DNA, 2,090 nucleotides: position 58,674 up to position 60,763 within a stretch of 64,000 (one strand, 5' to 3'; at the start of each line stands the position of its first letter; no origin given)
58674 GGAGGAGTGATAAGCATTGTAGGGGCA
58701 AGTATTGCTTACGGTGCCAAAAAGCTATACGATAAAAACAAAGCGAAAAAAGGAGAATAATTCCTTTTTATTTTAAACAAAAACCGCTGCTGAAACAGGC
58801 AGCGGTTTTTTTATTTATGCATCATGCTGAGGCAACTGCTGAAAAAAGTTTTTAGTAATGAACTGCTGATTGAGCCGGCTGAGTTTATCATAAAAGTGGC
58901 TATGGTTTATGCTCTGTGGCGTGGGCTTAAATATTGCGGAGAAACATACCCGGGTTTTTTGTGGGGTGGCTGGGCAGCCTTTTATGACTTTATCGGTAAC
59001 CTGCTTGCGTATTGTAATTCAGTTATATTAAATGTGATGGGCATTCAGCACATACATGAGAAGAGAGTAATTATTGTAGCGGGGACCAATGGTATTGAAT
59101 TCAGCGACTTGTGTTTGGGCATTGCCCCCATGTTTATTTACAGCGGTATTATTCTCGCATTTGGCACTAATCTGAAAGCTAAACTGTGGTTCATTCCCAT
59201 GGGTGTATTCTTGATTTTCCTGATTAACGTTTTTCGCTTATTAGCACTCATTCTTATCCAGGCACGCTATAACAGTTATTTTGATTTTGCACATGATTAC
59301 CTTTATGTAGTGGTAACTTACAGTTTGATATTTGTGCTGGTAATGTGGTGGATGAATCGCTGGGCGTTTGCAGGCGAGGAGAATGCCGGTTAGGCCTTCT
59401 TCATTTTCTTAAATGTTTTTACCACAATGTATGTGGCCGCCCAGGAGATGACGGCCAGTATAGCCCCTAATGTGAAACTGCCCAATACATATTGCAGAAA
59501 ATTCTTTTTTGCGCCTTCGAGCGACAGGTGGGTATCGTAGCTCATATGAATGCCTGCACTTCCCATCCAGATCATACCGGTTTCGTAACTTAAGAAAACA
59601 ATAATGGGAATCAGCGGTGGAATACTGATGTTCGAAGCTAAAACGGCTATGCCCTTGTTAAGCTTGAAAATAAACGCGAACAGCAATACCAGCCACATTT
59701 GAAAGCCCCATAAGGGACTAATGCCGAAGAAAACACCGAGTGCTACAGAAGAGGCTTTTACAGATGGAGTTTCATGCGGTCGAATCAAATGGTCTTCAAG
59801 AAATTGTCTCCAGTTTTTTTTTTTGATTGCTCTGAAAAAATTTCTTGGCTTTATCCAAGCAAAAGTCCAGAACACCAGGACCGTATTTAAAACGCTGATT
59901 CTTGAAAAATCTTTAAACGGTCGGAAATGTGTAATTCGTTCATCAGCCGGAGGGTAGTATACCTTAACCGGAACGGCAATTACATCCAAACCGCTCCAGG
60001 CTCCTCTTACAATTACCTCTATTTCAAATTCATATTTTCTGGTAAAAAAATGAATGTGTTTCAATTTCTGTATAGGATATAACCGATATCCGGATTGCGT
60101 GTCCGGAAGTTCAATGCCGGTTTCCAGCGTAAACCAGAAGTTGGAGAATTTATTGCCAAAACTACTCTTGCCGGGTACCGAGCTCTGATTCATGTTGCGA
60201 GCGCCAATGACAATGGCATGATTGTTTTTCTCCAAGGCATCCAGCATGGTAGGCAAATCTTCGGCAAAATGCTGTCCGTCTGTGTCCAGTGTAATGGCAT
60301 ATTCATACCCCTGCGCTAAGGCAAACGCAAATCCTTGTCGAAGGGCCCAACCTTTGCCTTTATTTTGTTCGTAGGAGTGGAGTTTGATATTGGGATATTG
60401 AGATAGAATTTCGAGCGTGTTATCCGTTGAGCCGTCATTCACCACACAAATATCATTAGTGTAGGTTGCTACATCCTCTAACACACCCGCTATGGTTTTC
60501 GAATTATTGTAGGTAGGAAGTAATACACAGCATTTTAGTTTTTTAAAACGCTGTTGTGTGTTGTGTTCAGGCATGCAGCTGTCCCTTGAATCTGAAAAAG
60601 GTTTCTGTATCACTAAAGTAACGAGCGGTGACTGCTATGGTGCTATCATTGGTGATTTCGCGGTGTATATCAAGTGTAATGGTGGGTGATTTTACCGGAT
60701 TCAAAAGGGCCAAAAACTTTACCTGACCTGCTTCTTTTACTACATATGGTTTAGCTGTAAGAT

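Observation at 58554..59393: Minimal exosortase-like enzyme paired with a dedicated 68-aa precursor carrying a PID-GG / TM / Lys-rich sorting tail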

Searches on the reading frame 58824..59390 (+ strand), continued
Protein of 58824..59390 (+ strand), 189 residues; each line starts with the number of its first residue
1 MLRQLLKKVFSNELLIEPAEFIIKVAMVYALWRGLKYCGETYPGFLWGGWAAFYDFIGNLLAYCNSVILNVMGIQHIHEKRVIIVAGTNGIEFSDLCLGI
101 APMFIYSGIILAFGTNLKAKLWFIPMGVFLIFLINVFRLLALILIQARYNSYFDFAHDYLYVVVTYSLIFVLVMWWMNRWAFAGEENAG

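Call 69: fold_search(model_id=the predicted structure, library=pdb)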
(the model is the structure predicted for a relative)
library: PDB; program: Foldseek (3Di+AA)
matches with E <= 10: 54; with E <= 0.001: 0
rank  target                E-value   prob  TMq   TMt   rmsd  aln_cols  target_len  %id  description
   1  2ddz_E                4.9e-01  0.93  0.19  0.18   1.5        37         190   22  Protein of Unknown Function from Pyrococcus horikoshi (released 2007-02-13)
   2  2ddz_A                6.2e-01  0.91  0.19  0.19   1.4        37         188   22  Protein of Unknown Function from Pyrococcus horikoshi (released 2007-02-13)
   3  7ytb_B                1.2e+00  0.06  0.22  0.18  14.5       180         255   11  Crystal structure of Kin4B8 (released 2023-03-15)
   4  8g05_R                2.5e+00  0.09  0.27  0.20  10.9       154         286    8  Cryo-EM structure of an orphan GPCR-Gi protein signaling complex (released 2023-11-01)
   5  6tk1                  3.4e+00  0.06  0.29  0.22  14.7       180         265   12  Femtosecond to millisecond structural changes in a light-driven sodium pump: 20ms structure of KR2 with extrapolated, li (released 2020-05-27)
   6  2bl2_A                4.0e+00  0.03  0.16  0.18  20.4       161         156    9  The membrane rotor of the V-type ATPase from Enterococcus hirae (released 2005-04-05)
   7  9dm3_MODEL_1_A        4.2e+00  0.08  0.26  0.33   9.8       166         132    7  De novo design of proteins that bind naphthalenediimides, powerful photooxidants with tunable photophysical pr (released 2025-03-05)
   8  7o8f                  4.8e+00  0.03  0.24  0.19  14.6       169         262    9  NmHR dark state structure determined by serial femtosecond crystallography (released 2022-02-09)
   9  9s70_A                4.8e+00  0.03  0.18  0.17  13.6       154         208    7  Crystal structure of RXR alpha LBD bound to a partial agonist 21 and a coactivator fragment SRC1 (released 2025-10-29)
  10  8v46_D                5.1e+00  0.04  0.23  0.15  14.2       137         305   10  CryoEM structure of AriA-AriB complex (Form I) (released 2024-06-26)
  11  7p61_L                5.1e+00  0.04  0.18  0.07  15.3       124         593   14  Complex I from E. coli, DDM-purified, with NADH, Resting state (released 2022-09-21)
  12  8jh0_A                5.4e+00  0.03  0.23  0.18  15.3       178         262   12  Crystal structure of the light-driven sodium pump IaNaR (released 2023-11-01)
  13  7o8k                  5.7e+00  0.03  0.24  0.19  14.4       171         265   10  NmHR light state structure at 300 us after photoexcitation determined by serial femtosecond crystallography (with extrap (released 2022-02-09)
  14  3koh_A                5.7e+00  0.03  0.12  0.06  11.1        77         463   16  Cytochrome P450 2E1 with omega-imidazolyl octanoic acid (released 2010-05-12)
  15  9r59                  5.7e+00  0.02  0.11  0.08  15.1        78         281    4  Crystal structure of MAPKAPK2 with a covalent compound GCL334 targeting lysine (released 2025-07-30)
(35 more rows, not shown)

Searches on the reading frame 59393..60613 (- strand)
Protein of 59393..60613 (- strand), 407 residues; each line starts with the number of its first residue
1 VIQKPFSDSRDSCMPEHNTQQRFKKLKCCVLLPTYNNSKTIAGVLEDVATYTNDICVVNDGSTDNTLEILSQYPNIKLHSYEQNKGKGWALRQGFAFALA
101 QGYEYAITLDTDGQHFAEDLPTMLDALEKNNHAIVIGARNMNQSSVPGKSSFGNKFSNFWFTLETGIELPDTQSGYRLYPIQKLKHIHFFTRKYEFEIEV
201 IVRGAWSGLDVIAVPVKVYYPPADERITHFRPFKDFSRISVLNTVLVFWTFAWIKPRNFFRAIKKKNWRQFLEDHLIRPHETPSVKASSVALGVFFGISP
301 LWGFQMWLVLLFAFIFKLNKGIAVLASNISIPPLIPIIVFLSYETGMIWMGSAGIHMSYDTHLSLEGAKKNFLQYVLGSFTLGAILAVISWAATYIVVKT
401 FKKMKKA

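Call 3: search_protein_families(library=ncbifam, proteins=[window:59393-60613:-], max_evalue=1)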
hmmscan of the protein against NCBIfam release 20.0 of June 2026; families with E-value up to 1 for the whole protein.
window:59393-60613:- (407 aa): 20 families
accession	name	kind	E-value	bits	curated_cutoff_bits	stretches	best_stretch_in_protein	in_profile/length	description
TIGR04182.1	glyco_TIGR04182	equivalog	8.5e-27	94.3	325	1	28-240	2-211/293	S-layer glycoprotein N-glycosyltransferase AglJ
NF058614.1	PPMAGASynPpgS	equivalog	2e-18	66.7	370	1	30-145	4-119/226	polyprenyl-phospho-N-acetylgalactosaminyl synthase PpgS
NF041391.1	DPhHxTase_Halo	equivalog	3.3e-12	45.8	375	1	34-217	3-182/213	dolichyl-phosphate hexose transferase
TIGR03937.1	PgaC_IcaA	equivalog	1e-11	44.5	422.3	1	17-149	36-174/407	poly-beta-1,6-N-acetyl-D-glucosamine synthase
NF047382.1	T4SS_eff_BspA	equivalog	1.2e-10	41.5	300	1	271-405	31-172/179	type IV secretion system effector BspA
TIGR03546.1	TIGR03546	subfamily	6e-10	39.2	79.45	1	280-404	13-138/154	TIGR03546 family protein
NF047588.1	GlcsyltransPgfSStrep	equivalog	1.9e-08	33.9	500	1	36-188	11-168/308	glycosyltransferase PgfS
NF047683.1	TeichurnBiosyTuaG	equivalog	3.5e-08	33.4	400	1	27-138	7-122/252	teichuronic acid biosynthesis protein TuaG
NF041875.1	EPS_EpsD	equivalog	3.8e-07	29.8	370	1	30-139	3-116/325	exopolysaccharide biosynthesis glycosyltransferase EpsD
NF007482.0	PRK10073.1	equivalog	1.6e-06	27.4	423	1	26-131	6-114/334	glycosyltransferase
TIGR04283.1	glyco_like_mftF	equivalog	1.1e-05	25.2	182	1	30-98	3-71/221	TIGR04283 family arsenosugar biosynthesis glycosyltransferase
NF007986.1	PRK10714.1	equivalog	5.3e-05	22.4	529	1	27-171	7-156/316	undecaprenyl-phosphate 4-deoxy-4-formamido-L-arabinose transferase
NF041865.1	EpsU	equivalog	0.00012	21.3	700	1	22-137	35-157/394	exopolysaccharide biosynthesis GT2 family glycosyltransferase EpsU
TIGR01556.1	rhamnosyltran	subfamily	0.00014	21.2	200.55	1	51-142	20-114/281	rhamnosyltransferase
NF038302.1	EPS_HpsE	equivalog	0.00018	20.6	300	1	28-101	3-80/307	hormogonium polysaccharide biosynthesis glycosyltransferase HpsE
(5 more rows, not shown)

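Call 4: search_protein_families(library=pfam, proteins=[window:59393-60613:-], max_evalue=1)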
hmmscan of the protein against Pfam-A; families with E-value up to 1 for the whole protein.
window:59393-60613:- (407 aa): 6 families
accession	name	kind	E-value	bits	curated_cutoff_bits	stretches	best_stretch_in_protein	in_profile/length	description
PF00535.33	Glycos_transf_2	-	2.5e-25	89.8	23.3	1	29-166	1-146/168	Glycosyl transferase family 2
PF09835.14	DUF2062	-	2.4e-21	76.6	27.4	1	275-405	10-145/147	Uncharacterized protein conserved in bacteria (DUF2062)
PF13704.12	Glyco_tranf_2_4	-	0.00013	22.9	27.5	1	52-112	19-81/98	Glycosyl transferase family 2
PF06695.16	Sm_multidrug_ex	-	0.018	16.1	30.7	1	242-329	26-113/121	Putative small multi-drug export protein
PF10111.15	Glyco_tranf_2_2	-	0.027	14.4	27.3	1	30-114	2-93/276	Glycosyltransferase like family 2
PF01259.24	SAICAR_synt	-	0.19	11.9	20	1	143-208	35-94/233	SAICAR synthetase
